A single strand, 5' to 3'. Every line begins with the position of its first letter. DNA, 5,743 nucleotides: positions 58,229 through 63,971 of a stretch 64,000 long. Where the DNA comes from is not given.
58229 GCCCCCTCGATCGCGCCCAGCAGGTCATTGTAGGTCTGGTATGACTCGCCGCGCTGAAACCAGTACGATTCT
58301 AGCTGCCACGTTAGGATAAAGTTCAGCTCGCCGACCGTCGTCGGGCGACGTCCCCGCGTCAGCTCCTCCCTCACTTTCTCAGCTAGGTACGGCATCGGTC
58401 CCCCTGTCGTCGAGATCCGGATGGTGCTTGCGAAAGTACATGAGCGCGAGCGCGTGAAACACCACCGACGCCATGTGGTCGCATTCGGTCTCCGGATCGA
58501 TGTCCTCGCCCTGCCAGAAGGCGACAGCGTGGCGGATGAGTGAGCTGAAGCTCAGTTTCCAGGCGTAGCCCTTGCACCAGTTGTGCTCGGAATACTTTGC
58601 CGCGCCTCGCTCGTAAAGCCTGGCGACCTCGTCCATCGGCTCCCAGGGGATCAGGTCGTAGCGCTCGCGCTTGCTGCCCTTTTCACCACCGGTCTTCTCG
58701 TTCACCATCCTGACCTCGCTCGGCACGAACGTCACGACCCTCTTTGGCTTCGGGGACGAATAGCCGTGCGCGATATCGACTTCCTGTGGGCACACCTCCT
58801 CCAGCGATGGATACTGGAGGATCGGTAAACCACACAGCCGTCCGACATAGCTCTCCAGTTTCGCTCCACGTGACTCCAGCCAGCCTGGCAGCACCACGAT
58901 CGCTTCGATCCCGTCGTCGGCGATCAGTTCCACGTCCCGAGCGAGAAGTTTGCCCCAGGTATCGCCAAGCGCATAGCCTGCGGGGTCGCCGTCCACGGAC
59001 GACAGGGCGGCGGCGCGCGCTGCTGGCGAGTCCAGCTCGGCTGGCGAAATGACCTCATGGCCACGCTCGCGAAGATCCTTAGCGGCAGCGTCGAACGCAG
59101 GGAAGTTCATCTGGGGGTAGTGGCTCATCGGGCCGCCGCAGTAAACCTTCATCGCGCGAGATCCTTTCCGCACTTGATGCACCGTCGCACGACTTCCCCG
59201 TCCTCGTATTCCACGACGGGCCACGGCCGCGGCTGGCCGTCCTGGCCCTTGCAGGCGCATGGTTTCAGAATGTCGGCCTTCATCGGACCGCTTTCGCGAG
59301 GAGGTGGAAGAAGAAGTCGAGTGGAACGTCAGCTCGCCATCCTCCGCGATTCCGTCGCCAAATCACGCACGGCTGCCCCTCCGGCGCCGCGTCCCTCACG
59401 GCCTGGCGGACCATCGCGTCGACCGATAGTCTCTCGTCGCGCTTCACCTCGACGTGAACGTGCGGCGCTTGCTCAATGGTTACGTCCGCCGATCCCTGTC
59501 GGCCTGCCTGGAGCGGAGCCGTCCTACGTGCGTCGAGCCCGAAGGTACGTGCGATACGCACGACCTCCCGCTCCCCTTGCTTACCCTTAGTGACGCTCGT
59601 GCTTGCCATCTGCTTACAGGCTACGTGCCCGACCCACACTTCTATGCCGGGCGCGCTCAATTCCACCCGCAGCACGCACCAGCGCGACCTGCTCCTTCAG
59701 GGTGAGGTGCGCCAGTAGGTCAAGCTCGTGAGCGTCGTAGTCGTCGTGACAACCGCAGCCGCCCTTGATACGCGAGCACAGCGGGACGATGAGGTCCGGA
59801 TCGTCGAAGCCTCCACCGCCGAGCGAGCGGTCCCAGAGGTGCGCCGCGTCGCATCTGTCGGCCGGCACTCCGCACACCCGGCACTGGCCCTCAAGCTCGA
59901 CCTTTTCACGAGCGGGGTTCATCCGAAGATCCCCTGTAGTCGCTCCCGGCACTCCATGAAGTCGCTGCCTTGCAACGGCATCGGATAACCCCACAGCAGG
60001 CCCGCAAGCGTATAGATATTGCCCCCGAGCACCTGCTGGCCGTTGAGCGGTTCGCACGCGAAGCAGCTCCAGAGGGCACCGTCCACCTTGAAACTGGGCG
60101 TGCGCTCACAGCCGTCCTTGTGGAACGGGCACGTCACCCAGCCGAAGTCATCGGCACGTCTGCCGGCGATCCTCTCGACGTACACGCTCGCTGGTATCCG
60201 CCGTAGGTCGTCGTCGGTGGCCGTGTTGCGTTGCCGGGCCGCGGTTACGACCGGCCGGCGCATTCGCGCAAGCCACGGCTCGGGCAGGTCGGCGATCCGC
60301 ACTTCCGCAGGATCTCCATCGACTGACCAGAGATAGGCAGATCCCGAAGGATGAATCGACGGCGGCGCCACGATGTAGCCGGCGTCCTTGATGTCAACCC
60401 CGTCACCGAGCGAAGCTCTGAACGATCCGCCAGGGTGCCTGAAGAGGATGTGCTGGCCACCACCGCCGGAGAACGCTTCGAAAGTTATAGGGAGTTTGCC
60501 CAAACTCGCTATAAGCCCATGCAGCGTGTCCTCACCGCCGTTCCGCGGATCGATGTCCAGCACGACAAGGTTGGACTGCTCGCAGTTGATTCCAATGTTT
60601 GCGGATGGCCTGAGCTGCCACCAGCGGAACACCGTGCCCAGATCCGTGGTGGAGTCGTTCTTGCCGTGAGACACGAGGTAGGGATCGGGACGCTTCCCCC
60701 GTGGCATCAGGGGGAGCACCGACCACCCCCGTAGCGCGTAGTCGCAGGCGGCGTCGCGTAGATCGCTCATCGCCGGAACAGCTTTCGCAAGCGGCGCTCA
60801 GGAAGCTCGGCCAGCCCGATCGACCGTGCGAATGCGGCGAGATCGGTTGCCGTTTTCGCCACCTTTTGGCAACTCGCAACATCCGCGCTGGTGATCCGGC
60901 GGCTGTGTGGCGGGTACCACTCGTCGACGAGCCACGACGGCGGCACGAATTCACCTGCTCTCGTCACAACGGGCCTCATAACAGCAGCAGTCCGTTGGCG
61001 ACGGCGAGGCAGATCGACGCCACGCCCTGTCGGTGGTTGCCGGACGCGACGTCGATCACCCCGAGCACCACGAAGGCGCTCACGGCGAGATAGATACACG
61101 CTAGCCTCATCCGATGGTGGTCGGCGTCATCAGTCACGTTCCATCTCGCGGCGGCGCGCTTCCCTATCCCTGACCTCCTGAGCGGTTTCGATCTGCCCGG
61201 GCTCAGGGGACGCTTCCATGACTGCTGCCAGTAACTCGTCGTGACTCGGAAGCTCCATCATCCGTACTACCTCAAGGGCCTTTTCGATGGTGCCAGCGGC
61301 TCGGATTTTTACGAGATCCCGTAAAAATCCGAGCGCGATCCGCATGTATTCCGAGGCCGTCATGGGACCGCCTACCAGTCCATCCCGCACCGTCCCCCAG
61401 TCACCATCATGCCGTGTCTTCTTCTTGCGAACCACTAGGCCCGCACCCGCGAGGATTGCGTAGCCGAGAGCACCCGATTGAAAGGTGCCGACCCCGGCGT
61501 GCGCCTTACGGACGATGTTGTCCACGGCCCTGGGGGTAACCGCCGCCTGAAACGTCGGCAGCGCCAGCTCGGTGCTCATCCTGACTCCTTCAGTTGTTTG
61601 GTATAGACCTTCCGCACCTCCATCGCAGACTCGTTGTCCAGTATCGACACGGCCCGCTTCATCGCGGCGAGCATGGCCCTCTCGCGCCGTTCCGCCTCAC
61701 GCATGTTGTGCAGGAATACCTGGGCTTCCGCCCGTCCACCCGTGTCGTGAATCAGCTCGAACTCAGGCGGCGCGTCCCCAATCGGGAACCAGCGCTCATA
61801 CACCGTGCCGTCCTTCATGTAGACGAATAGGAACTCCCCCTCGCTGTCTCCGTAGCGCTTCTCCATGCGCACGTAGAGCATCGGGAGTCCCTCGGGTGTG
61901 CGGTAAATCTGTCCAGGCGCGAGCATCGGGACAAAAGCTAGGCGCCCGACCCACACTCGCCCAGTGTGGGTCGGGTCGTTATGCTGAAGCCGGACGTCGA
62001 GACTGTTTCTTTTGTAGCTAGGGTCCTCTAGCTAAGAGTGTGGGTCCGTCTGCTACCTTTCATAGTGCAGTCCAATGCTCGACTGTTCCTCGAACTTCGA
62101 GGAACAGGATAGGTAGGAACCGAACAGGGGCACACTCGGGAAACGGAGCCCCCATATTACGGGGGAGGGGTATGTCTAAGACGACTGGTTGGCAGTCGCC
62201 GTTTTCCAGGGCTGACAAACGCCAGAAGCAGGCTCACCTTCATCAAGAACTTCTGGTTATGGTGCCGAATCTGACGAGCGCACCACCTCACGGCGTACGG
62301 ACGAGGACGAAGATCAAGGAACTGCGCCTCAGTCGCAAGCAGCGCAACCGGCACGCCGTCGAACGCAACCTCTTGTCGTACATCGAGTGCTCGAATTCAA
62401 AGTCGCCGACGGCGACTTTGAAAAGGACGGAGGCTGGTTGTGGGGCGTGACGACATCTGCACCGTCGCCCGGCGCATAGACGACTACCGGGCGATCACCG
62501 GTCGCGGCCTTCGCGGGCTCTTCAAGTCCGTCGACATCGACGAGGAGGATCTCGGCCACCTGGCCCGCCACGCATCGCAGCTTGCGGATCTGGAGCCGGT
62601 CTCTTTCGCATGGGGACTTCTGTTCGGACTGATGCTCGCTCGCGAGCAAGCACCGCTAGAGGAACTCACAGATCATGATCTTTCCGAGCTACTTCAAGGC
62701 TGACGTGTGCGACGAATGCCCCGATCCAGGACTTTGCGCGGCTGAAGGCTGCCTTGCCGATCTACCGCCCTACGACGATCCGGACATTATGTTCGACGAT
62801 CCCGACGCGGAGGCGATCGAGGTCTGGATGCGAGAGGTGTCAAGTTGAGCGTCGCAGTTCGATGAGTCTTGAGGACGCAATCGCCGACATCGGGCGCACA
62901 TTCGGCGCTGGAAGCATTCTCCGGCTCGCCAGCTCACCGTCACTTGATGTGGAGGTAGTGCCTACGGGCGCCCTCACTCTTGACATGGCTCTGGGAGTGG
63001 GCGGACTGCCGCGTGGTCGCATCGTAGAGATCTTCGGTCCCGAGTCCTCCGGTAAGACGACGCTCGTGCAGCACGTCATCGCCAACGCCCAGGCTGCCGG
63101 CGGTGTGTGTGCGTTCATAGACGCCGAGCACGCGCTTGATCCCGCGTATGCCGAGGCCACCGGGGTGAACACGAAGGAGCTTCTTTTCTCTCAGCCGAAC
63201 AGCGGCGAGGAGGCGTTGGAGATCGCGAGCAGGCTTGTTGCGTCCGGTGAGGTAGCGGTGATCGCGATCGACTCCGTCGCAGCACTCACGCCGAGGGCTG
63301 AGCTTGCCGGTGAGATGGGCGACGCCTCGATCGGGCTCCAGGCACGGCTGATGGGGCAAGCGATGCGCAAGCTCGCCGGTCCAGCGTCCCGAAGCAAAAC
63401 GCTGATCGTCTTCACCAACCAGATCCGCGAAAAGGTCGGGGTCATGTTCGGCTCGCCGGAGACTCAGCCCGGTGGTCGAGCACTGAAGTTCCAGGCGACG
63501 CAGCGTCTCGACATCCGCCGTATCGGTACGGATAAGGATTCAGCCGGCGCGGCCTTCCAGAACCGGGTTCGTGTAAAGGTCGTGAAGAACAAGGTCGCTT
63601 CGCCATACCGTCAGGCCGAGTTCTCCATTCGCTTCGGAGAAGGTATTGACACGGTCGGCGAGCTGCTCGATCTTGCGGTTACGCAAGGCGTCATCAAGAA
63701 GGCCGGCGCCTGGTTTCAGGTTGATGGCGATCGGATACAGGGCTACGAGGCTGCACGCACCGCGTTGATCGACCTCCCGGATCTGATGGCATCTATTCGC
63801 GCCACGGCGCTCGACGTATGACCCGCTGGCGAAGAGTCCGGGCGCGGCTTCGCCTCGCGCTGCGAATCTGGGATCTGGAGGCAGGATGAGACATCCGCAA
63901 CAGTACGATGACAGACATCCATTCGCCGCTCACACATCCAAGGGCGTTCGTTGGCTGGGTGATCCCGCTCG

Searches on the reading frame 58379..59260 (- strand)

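Call 59: search_protein_families(library=pfam, proteins=[window:58379-59260:-], max_evalue=0.001)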
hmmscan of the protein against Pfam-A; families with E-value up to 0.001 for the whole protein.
window:58379-59260:- (293 aa): 2 families
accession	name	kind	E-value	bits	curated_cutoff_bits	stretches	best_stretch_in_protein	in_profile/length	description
PF18909.5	dGTP_diPhyd_N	-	9.3e-29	99.8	27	1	189-286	2-99/99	dATP/dGTP diphosphohydrolase, N-terminal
PF14359.12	DUF4406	-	6.2e-15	55.8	22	1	37-148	1-90/91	Domain of unknown function (DUF4406)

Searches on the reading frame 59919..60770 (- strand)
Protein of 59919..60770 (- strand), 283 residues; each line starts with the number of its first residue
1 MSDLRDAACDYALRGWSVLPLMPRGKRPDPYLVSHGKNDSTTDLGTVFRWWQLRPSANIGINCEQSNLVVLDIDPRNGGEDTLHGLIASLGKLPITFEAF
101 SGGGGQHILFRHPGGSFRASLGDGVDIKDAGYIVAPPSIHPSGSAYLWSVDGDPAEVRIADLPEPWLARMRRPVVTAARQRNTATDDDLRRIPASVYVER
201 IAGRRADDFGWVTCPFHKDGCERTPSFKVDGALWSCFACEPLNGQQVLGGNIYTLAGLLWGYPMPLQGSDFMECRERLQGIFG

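Call 59: search_protein_families(library=pfam, proteins=[window:59919-60770:-], max_evalue=0.001)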
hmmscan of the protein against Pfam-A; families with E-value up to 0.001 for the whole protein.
window:59919-60770:- (283 aa): 2 families
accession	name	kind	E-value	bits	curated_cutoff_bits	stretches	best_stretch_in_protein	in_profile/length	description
PF09250.16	Prim-Pol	-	7.6e-37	127.6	22.8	1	8-164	1-157/158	Bifunctional DNA primase/polymerase, N-terminal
PF01807.25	Zn_ribbon_DnaG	-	0.00052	20.2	24.9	1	205-240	28-61/98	CHC2 zinc finger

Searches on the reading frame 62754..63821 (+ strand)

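Call 59: search_protein_families(library=pfam, proteins=[window:62754-63821:+], max_evalue=0.001)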
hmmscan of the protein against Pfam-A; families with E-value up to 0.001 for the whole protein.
window:62754-63821:+ (355 aa): 6 families
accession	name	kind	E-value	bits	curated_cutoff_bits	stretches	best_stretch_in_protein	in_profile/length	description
PF00154.27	RecA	-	5.7e-115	383.7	27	1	39-299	3-262/262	recA bacterial DNA recombination protein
PF21096.2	RecA_C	-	1.5e-11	44.7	27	1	302-350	1-50/57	RecA C-terminal domain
PF08423.17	Rad51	-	5.5e-11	42.6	22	1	69-256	8-211/244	Rad51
PF06745.19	ATPase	-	1.8e-06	27.9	26.6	1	69-126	1-58/231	KaiC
PF01637.24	ATPase_2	-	0.00013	22.3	33.2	1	89-136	21-68/225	ATPase domain predominantly from Archaea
PF13191.12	AAA_16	-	0.00027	21.9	32.6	1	85-219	21-136/167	AAA ATPase domain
